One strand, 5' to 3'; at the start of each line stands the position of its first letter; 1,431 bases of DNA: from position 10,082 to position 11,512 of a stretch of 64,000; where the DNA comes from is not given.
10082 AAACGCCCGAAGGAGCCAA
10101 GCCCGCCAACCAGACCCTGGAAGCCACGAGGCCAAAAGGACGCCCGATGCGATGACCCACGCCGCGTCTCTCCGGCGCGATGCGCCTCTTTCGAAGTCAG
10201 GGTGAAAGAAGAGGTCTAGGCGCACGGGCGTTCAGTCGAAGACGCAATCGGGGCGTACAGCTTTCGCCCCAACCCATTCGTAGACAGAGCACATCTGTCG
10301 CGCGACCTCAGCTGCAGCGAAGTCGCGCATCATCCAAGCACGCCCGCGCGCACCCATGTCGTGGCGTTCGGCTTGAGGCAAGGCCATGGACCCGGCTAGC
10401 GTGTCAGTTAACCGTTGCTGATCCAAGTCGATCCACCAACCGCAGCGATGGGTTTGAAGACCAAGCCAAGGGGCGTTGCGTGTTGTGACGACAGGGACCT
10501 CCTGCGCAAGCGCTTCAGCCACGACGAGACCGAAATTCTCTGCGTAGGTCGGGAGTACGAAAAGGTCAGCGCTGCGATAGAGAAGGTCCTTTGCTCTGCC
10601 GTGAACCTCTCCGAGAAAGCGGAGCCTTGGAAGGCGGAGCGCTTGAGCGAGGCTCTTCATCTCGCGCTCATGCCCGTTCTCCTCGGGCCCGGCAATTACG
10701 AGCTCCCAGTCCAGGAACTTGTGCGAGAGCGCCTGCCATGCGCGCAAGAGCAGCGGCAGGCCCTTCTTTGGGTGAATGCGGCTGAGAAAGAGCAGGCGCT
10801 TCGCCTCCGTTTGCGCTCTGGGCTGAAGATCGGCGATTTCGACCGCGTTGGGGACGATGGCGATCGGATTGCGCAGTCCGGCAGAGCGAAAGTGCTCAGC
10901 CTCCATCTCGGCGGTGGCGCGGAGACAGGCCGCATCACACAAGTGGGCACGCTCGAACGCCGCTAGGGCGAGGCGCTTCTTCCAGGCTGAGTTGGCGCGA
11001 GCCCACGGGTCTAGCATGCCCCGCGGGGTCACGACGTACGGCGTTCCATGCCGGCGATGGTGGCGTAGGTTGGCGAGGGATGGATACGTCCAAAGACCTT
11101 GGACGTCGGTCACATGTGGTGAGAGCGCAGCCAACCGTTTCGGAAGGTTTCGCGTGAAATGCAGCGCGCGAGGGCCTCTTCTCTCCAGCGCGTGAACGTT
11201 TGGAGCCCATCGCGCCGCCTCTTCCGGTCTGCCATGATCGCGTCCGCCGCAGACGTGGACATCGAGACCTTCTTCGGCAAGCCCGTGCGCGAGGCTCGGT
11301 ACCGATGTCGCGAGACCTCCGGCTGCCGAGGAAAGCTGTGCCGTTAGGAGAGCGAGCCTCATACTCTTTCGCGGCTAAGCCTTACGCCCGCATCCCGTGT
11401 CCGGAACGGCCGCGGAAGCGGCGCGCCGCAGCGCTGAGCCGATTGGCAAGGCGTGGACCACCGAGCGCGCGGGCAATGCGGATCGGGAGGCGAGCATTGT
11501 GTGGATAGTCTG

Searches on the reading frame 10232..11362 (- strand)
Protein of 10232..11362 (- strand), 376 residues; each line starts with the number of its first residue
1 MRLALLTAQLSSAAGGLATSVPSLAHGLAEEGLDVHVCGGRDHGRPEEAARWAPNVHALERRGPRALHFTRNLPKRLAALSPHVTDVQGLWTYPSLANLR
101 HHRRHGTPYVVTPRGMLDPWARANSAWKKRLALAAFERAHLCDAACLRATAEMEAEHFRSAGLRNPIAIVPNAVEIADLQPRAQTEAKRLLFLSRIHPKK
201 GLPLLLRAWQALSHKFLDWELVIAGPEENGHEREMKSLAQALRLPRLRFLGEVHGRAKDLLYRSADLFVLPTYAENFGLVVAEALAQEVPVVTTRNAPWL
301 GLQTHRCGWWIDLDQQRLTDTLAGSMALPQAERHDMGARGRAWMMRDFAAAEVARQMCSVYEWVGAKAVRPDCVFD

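Call 83: search_protein_families(library=pfam, proteins=[window:10232-11362:-], max_evalue=0.00001)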
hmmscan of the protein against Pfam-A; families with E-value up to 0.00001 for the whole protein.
window:10232-11362:- (376 aa): 5 families
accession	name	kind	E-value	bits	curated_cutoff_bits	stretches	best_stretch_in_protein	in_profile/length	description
PF00534.26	Glycos_transf_1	-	1.8e-25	89.9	26.4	1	183-342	11-171/172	Glycosyl transferases group 1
PF13692.12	Glyco_trans_1_4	-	1.6e-23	84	27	1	188-297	2-110/142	Glycosyl transferases group 1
PF13579.12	Glyco_trans_4_4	-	1.5e-22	81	29.7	1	15-172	1-157/158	Glycosyl transferase 4-like domain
PF13439.12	Glyco_transf_4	-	9.3e-17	62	28.5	1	15-176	2-168/170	Glycosyltransferase Family 4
PF20706.3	GT4-conflict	-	2.4e-14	53.6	26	1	128-296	136-313/385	Family 4 Glycosyltransferase in conflict systems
